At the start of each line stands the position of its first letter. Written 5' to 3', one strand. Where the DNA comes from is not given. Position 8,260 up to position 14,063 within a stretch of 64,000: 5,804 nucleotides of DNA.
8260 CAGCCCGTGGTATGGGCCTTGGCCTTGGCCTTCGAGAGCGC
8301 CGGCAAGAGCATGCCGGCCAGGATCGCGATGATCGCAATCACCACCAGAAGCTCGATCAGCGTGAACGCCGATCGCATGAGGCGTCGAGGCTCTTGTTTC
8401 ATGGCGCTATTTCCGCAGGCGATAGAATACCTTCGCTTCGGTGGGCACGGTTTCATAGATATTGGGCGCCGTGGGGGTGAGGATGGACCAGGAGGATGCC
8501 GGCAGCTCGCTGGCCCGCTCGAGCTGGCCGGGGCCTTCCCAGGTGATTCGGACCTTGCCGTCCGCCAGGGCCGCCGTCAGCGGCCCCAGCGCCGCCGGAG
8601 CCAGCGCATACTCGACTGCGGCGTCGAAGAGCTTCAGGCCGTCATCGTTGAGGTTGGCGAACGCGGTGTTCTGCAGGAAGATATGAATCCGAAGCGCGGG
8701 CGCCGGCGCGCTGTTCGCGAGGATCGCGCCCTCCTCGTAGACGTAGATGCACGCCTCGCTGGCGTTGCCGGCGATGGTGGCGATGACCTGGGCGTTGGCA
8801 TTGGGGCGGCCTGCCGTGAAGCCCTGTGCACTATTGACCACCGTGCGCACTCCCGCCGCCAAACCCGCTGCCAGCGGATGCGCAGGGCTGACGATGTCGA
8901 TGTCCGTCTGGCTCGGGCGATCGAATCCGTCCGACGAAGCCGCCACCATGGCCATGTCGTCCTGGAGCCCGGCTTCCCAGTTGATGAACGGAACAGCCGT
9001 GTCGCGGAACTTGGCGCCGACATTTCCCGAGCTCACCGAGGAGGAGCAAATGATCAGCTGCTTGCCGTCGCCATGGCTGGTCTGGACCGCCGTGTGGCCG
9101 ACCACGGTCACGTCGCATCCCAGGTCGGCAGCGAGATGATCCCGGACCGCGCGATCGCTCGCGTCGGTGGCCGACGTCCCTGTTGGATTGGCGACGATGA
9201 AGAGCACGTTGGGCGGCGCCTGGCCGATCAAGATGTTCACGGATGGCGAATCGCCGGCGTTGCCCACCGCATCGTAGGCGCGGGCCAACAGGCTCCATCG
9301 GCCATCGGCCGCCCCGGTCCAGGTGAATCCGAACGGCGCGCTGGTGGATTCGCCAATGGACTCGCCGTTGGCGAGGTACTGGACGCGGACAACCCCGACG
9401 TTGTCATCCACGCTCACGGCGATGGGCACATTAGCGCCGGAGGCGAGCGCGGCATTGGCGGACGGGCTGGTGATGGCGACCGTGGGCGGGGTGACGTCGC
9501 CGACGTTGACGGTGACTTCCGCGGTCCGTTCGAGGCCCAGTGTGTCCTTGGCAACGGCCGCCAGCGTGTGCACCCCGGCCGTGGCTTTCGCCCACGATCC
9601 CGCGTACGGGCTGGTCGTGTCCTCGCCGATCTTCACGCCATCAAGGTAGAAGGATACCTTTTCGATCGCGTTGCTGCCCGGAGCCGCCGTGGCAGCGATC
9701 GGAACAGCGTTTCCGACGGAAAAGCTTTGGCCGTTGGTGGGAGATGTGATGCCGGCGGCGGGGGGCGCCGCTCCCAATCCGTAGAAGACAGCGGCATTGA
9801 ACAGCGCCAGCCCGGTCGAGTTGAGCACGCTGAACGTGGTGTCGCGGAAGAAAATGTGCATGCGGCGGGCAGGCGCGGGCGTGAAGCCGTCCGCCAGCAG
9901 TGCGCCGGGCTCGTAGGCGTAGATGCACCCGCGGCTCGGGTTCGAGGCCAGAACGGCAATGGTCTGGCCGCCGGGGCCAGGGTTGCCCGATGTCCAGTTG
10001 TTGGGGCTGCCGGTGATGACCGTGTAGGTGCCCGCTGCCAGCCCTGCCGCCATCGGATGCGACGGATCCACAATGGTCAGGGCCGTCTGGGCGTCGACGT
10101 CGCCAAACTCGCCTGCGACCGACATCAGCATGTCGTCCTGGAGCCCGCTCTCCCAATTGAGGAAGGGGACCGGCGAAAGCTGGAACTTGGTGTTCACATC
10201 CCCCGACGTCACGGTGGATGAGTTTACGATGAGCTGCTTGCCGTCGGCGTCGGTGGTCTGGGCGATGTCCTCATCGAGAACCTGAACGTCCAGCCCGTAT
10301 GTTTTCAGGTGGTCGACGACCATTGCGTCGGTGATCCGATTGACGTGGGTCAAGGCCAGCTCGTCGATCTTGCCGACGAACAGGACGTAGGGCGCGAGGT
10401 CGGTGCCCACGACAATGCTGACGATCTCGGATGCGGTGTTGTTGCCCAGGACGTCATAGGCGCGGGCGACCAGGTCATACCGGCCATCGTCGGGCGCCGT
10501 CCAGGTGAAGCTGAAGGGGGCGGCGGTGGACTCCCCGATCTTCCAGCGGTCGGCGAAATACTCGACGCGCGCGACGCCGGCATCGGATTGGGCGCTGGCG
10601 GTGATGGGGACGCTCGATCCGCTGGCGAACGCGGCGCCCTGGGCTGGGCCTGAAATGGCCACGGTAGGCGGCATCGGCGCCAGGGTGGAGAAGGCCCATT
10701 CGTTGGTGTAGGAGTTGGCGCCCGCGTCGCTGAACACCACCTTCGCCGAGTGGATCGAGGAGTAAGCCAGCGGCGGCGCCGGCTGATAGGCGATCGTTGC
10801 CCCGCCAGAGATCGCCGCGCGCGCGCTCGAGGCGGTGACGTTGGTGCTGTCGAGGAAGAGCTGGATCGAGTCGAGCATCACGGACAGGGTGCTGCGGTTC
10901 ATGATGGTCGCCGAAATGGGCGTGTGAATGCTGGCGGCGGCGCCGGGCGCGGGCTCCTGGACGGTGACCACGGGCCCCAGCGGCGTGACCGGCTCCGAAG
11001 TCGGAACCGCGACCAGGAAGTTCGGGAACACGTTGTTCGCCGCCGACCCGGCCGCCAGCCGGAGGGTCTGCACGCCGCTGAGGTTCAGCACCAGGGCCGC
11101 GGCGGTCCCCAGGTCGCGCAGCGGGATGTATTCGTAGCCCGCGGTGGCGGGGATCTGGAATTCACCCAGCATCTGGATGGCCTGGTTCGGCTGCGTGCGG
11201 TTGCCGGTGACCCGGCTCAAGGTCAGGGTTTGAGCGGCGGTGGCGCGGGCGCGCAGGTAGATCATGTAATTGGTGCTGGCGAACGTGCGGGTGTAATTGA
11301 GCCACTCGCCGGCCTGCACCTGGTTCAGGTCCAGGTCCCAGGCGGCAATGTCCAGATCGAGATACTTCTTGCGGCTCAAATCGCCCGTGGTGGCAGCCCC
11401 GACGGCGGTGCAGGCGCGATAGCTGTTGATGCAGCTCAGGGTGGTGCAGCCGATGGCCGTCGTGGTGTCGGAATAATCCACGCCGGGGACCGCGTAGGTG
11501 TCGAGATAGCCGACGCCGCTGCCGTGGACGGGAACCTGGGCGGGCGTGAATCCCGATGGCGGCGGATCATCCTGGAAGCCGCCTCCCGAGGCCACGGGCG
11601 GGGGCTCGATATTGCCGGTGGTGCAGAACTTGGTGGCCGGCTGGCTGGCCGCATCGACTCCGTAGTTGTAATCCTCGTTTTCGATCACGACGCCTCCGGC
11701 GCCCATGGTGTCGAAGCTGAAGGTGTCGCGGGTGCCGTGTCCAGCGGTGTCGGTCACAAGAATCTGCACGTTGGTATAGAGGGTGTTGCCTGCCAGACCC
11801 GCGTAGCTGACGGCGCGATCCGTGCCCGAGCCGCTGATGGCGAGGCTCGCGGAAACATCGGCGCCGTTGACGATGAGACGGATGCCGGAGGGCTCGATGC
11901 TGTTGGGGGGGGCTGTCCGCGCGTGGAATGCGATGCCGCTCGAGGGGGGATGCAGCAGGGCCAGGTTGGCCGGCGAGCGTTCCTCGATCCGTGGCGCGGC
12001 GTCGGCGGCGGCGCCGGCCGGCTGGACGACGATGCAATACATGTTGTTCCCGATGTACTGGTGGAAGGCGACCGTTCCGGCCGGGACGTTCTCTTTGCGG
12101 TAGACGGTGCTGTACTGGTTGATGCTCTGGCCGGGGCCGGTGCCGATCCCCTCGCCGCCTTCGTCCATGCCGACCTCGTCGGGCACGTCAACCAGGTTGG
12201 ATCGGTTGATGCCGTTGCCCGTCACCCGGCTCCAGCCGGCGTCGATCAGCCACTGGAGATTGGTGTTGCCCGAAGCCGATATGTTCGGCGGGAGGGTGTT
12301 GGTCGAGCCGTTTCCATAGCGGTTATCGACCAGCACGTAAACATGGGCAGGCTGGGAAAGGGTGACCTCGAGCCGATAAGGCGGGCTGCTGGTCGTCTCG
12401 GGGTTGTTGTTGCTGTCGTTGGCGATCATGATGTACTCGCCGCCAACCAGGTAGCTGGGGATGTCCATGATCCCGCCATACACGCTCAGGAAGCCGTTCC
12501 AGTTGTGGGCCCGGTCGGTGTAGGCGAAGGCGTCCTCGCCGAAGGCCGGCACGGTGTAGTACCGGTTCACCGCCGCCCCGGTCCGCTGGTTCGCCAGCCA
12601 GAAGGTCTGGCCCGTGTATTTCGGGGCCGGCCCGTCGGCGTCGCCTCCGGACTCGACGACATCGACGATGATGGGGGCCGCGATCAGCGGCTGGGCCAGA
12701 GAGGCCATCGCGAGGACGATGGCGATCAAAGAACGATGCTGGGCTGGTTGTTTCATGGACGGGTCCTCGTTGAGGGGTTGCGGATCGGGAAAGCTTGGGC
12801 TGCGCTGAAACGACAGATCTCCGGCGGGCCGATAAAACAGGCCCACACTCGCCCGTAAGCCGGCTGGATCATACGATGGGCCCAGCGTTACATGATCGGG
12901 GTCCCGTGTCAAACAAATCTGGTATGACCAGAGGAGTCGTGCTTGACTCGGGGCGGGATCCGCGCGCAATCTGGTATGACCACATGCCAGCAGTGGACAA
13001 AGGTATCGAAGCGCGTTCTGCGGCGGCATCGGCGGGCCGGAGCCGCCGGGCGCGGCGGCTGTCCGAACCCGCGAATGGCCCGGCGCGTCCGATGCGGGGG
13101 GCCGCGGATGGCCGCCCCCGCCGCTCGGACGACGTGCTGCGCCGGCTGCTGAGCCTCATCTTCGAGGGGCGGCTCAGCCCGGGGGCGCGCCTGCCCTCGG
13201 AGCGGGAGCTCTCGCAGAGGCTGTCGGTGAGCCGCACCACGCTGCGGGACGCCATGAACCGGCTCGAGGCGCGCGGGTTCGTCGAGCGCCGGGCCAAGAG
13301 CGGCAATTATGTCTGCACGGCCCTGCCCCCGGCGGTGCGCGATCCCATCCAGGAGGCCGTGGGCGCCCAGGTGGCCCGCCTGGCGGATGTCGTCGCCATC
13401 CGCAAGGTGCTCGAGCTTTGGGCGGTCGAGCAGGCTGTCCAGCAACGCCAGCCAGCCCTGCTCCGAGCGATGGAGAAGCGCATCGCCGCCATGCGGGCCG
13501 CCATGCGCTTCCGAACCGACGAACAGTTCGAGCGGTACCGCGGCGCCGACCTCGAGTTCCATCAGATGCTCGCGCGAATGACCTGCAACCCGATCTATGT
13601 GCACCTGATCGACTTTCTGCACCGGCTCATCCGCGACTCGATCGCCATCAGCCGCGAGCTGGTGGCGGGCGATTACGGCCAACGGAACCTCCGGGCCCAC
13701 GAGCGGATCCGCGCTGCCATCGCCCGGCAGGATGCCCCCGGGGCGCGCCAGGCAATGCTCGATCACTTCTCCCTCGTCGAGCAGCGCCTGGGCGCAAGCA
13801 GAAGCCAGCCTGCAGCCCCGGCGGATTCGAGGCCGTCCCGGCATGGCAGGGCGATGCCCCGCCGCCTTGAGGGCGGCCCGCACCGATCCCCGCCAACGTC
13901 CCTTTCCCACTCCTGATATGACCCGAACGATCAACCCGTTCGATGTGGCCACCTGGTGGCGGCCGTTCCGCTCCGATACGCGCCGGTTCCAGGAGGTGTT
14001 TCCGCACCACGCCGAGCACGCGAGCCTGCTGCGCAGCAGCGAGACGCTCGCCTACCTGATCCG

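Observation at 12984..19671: GntR-controlled locus: split transketolase, racemase-like isomerase, MFS transporter and DUF4038/GH140-like hydrolase, possibly for a branched or rare pentose such as apiose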

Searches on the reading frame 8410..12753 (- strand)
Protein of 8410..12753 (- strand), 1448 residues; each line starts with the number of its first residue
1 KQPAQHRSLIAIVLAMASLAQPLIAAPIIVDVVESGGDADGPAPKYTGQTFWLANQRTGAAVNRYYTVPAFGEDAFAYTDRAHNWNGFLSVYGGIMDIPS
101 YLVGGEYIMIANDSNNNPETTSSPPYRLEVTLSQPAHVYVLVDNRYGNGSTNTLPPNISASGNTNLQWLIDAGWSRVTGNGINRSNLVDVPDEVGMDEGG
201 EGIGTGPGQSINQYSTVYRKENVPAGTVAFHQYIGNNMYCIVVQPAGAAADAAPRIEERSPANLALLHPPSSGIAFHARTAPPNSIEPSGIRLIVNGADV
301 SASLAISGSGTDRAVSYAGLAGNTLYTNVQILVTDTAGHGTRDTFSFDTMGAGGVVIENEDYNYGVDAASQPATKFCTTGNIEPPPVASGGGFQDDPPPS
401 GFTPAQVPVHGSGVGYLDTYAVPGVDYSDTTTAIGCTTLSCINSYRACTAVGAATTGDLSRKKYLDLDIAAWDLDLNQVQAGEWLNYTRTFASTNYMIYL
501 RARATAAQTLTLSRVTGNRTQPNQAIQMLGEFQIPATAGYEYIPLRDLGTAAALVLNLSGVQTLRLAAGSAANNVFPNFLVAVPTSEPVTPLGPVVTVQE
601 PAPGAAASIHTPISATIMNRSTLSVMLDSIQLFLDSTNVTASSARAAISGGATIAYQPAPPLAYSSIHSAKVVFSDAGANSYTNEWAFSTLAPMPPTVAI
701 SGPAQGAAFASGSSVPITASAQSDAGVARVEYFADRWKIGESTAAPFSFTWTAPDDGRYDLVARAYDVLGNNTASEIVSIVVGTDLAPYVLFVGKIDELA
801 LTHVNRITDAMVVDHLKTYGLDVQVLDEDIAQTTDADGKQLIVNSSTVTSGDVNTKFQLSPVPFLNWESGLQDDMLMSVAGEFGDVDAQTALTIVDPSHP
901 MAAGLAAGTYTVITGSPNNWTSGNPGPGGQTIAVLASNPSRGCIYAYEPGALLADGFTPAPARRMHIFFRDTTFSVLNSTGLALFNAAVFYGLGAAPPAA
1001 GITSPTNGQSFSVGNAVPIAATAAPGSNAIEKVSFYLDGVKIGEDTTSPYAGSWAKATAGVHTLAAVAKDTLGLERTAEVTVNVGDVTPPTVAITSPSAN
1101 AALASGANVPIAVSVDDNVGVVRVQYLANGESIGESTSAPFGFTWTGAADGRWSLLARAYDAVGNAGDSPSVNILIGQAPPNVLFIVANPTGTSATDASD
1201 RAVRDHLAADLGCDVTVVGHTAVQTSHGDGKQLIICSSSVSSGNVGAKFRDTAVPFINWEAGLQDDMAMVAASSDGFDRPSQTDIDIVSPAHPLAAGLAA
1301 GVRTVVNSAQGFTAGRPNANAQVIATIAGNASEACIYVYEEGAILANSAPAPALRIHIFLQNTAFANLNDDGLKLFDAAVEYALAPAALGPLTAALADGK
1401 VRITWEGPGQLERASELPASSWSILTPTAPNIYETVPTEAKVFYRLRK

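Call 75: search_protein_families(library=pfam, proteins=[window:8410-12753:-], max_evalue=0.001)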
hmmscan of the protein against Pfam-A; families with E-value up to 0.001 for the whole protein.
window:8410-12753:- (1448 aa): 2 families
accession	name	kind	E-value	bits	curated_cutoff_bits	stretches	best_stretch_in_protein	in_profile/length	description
PF17957.7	Big_7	-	3.7e-47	159.3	24.1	3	696-761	1-68/70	Bacterial Ig domain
PF19077.6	Big_13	-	6.6e-05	23.8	27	0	741-782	58-100/102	Bacterial Ig-like domain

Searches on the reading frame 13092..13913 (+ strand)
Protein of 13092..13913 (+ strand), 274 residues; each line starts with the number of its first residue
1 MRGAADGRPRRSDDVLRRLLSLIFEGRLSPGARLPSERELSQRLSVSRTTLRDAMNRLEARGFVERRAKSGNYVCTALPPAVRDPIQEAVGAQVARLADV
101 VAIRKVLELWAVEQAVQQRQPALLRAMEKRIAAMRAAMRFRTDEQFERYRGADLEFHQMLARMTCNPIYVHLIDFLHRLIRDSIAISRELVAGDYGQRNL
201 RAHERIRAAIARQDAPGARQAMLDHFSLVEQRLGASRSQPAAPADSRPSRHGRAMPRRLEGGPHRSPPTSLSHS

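Call 6: search_protein_families(library=pfam, proteins=[window:13092-13913:+], max_evalue=0.01)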
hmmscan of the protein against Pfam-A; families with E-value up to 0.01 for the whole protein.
seq(274 aa): 11 families
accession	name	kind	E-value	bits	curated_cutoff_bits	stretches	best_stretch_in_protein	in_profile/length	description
PF07729.17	FCD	-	3.9e-21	76.2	24.3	1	99-226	1-123/125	FCD domain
PF00392.27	GntR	-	1.3e-19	70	27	1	13-74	3-64/64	Bacterial regulatory proteins, gntR family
PF25213.1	HVO_A0261_N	-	4.2e-05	23.8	35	1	36-87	26-75/86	HVO_A0261 N-terminal domain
PF01978.25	TrmB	-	6.8e-05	23.1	25.6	1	38-80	26-67/68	Sugar-specific transcriptional regulator TrmB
PF12802.13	MarR_2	-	0.0001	22.8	27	1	38-68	24-54/61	MarR family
PF14502.12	HTH_41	-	0.00012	21.8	25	1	31-74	3-48/48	Helix-turn-helix domain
PF13412.12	HTH_24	-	0.00018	21.5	21.9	1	38-65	21-48/48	Winged helix-turn-helix DNA-binding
PF01047.28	MarR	-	0.00042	20.6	24.6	1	38-70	21-53/59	MarR family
PF08279.18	HTH_11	-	0.00051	20.3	25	1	38-63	19-45/55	HTH domain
PF13545.12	HTH_Crp_2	-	0.0013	19.1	27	1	17-67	5-56/70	Crp-like helix-turn-helix domain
PF09339.16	HTH_IclR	-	0.004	17.3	22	0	38-67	22-51/52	IclR helix-turn-helix domain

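Call 7: search_protein_families(library=ncbifam, proteins=[window:13092-13913:+], max_evalue=0.01)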
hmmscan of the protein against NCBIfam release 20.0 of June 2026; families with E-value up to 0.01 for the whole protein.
seq(274 aa): 31 families (the best 25 are shown)
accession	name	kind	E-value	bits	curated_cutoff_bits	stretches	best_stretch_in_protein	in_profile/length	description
NF003011.0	PRK03837.1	subfamily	4.8e-27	95.1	260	1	8-232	11-232/241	transcriptional regulator NanR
NF007001.0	PRK09464.1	equivalog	1e-26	94.1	330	1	9-233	9-232/254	pyruvate dehydrogenase complex transcriptional repressor PdhR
NF007741.0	PRK10421.1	equivalog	1.2e-24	87.1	311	1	10-235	7-235/262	transcriptional regulator LldR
NF007442.0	PRK09990.1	equivalog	3.5e-20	72.5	301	1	8-233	8-235/256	transcriptional regulator GlcC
NF007588.0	PRK10225.1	equivalog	2.2e-19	69.8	442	1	13-233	12-231/257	Uxu operon transcriptional regulator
TIGR03338.1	phnR_burk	equivalog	2.7e-16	59.8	271.5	1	19-229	20-209/212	phosphonate utilization associated transcriptional regulator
NF052282.1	PLP_TF_PdxR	equivalog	4.8e-15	55.6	320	1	17-84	8-75/448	MocR-like pyridoxine biosynthesis transcription factor PdxR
NF052290.2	MocR_like_YczR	exception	1e-14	54.1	487.4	1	13-123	22-118/458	MocR-like transcription factor YczR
TIGR02018.2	his_ut_repres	equivalog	8e-14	51.5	220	1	14-77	3-66/226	histidine utilization transcriptional repressor HutC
NF003444.0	PRK04984.1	equivalog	2.5e-12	46.8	189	1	22-179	19-171/239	fatty acid metabolism transcriptional regulator FadR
NF008571.0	PRK11523.1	equivalog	7.4e-12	45.2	396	1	22-231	20-223/258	transcriptional regulator ExuR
TIGR02812.1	fadR_gamma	equivalog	1.4e-11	44.5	249.2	1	22-179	18-170/235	fatty acid metabolism transcriptional regulator FadR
NF052281.1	rhizopine_MocR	equivalog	7e-11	41.4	650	1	15-82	23-90/479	rhizopine catabolism transcriptional regulator MocR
TIGR03337.1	phnR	equivalog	7.9e-11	42.1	296.75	1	19-102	10-91/231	phosphonate utilization transcriptional regulator PhnR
NF052441.1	TransRegRv0792c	equivalog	2.1e-10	40.3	400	1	18-104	24-102/260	Rv0792c family HTH-type transcriptional regulator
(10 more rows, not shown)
